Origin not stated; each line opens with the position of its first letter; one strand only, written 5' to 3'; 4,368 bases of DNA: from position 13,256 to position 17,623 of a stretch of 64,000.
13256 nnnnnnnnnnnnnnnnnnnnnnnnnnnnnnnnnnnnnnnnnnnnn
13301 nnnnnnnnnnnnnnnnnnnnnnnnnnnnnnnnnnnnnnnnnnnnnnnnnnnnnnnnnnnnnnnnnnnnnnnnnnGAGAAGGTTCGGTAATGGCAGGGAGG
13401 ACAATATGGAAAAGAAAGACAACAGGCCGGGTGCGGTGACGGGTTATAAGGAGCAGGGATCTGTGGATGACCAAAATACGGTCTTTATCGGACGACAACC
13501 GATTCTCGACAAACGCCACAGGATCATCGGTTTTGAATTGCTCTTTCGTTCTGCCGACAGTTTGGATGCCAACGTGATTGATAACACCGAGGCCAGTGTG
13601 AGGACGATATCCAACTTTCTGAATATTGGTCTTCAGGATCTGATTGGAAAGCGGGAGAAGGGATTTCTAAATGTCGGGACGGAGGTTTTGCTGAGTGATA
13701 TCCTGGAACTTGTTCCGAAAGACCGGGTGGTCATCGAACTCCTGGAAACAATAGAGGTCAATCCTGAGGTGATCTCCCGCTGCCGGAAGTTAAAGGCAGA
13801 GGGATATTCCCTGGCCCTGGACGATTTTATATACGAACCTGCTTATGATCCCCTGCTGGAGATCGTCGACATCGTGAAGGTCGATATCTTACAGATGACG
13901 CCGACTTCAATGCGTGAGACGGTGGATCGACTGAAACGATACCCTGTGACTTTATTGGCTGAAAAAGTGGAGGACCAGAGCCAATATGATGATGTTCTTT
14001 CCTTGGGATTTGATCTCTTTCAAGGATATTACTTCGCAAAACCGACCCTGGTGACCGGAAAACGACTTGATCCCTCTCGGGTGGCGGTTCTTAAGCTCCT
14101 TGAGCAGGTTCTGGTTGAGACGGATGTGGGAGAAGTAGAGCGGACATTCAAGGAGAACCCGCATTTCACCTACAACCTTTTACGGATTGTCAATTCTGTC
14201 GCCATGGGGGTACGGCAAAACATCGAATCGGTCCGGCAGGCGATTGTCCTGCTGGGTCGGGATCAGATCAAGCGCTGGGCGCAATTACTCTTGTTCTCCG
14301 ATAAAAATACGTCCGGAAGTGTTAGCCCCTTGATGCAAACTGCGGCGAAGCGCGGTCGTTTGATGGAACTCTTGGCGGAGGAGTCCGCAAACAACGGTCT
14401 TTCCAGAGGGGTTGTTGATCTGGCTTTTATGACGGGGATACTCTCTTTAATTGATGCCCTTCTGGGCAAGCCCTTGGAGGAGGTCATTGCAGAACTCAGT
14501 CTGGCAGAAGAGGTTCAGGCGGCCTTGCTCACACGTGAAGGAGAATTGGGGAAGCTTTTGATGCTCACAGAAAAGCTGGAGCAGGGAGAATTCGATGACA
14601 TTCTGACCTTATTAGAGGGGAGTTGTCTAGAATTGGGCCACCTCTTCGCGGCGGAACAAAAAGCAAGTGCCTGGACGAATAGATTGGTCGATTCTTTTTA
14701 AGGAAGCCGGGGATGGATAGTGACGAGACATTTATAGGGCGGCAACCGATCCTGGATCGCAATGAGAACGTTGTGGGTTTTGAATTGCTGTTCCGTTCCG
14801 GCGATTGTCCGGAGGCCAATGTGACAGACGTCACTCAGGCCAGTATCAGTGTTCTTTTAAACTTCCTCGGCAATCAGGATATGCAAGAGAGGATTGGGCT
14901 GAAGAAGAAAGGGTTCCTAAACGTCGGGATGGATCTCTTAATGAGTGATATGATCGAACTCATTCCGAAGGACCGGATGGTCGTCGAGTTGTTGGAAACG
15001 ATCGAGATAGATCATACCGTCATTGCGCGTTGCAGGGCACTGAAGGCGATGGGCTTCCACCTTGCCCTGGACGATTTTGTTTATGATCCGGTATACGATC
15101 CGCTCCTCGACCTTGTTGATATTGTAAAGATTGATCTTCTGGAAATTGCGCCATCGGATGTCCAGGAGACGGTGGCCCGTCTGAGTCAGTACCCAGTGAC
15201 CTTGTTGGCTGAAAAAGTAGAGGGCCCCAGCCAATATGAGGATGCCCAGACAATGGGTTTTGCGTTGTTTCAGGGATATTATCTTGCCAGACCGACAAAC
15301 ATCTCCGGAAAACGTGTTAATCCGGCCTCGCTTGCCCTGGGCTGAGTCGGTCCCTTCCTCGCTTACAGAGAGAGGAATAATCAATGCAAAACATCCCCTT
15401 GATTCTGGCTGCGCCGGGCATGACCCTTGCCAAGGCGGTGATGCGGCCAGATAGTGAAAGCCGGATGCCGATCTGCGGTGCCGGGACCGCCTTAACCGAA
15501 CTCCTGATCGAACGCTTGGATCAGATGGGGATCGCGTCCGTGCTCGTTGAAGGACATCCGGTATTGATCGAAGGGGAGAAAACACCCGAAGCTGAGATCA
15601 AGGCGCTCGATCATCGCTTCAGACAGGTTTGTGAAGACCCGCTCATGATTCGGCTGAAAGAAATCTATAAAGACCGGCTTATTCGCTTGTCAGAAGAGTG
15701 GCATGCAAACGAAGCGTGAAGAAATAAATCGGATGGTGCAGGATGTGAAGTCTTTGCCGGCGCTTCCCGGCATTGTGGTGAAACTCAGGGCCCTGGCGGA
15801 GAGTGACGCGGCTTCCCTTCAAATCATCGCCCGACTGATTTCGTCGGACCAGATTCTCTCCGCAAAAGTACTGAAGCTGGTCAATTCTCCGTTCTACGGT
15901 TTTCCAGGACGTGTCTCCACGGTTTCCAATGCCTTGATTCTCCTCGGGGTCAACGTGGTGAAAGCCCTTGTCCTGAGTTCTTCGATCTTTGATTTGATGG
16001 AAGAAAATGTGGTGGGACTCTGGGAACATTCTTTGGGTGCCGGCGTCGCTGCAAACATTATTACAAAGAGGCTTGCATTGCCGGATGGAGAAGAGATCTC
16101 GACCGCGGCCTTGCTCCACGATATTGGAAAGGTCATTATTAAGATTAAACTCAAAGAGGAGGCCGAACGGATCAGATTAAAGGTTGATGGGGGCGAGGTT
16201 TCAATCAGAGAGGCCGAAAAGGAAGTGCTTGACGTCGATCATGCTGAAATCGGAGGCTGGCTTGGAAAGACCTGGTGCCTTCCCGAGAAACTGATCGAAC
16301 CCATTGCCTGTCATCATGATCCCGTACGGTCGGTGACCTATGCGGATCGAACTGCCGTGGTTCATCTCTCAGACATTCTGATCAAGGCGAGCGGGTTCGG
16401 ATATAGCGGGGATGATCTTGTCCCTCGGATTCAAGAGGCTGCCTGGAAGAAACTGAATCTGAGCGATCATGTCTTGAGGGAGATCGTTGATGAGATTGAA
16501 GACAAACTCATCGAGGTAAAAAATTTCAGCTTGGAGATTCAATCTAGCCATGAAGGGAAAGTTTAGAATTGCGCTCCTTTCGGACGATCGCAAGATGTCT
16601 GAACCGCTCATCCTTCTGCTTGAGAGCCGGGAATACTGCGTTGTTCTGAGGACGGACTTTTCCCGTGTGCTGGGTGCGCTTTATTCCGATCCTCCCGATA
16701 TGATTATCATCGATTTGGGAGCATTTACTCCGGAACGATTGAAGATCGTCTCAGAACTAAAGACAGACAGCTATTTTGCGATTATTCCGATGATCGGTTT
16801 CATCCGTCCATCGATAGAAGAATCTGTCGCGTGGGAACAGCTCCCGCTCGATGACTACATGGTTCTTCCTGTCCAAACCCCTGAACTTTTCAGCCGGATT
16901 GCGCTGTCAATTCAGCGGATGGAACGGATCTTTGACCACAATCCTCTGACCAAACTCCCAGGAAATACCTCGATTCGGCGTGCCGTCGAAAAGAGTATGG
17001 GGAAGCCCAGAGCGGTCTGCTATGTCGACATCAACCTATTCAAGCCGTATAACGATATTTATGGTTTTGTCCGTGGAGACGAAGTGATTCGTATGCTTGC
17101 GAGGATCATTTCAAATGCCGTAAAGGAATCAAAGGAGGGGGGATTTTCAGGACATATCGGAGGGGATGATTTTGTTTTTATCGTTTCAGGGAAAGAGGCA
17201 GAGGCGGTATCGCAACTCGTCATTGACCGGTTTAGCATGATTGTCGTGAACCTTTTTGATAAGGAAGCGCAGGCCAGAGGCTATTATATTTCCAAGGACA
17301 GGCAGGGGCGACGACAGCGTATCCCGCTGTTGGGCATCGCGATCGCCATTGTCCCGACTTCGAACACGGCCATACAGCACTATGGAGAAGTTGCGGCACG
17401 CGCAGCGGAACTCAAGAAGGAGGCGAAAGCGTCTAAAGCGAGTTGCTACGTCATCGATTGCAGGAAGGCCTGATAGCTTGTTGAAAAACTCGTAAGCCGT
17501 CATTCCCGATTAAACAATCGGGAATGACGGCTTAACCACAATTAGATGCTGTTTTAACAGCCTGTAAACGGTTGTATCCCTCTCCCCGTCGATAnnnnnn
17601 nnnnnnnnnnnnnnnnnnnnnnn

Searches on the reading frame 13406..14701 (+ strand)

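Call 49: search_protein_families(library=pfam, proteins=[window:13406-14701:+], max_evalue=0.00001)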
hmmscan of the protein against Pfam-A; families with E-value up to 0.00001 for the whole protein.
window:13406-14701:+ (431 aa): 2 families
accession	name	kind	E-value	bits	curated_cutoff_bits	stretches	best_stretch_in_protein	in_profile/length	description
PF00563.25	EAL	-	3e-14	53.4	31.3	1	99-213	108-236/236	EAL domain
PF08668.18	HDOD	-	1.5e-11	44.6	22.9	1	238-349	19-130/196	HDOD domain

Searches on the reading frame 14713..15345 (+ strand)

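Call 49: search_protein_families(library=pfam, proteins=[window:14713-15345:+], max_evalue=0.00001)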
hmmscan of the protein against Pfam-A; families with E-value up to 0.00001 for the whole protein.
window:14713-15345:+ (210 aa): 1 family
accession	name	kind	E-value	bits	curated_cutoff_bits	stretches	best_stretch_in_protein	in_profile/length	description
PF00563.25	EAL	-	1.2e-13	51.5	31.3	1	83-194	113-236/236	EAL domain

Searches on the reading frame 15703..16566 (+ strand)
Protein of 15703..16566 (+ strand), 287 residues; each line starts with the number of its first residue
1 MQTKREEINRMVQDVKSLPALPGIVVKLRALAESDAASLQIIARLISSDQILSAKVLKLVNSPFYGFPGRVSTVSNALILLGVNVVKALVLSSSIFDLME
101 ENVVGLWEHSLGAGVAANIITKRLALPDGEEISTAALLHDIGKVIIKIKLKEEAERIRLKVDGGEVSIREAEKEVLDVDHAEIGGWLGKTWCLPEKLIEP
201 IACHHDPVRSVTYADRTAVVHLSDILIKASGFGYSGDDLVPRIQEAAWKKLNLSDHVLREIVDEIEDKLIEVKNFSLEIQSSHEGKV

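Call 3: search_protein_families(library=pfam, proteins=[window:15703-16566:+], max_evalue=0.01)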
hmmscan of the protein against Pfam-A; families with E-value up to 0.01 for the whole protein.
window:15703-16566:+ (287 aa): 3 families
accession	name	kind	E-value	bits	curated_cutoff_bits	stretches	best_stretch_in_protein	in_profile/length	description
PF08668.18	HDOD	-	1.1e-56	191.9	22.9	1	18-207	1-196/196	HDOD domain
PF01966.28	HD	-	1.4e-07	32.2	22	1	107-208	2-89/116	HD domain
PF18019.7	Cas3_HD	-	0.0018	18.8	23.1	1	132-214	57-139/207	Cas3, HD domain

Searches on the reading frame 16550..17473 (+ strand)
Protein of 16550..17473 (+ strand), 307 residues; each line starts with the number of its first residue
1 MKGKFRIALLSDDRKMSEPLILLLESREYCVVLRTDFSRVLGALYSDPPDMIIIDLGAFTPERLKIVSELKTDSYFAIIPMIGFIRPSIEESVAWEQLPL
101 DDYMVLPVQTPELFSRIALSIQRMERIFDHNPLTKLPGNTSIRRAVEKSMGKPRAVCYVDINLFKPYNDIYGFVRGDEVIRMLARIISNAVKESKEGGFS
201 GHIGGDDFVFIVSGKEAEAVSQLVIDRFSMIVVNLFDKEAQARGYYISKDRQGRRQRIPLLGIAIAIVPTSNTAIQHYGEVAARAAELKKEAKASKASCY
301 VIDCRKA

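Call 3: search_protein_families(library=pfam, proteins=[window:16550-17473:+], max_evalue=0.01)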
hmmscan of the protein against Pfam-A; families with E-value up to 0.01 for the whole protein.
window:16550-17473:+ (307 aa): 1 family
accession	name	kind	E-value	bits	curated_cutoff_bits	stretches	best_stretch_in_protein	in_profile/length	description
PF00990.26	GGDEF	-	2.7e-11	43.9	23.8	1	131-221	4-97/161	Diguanylate cyclase, GGDEF domain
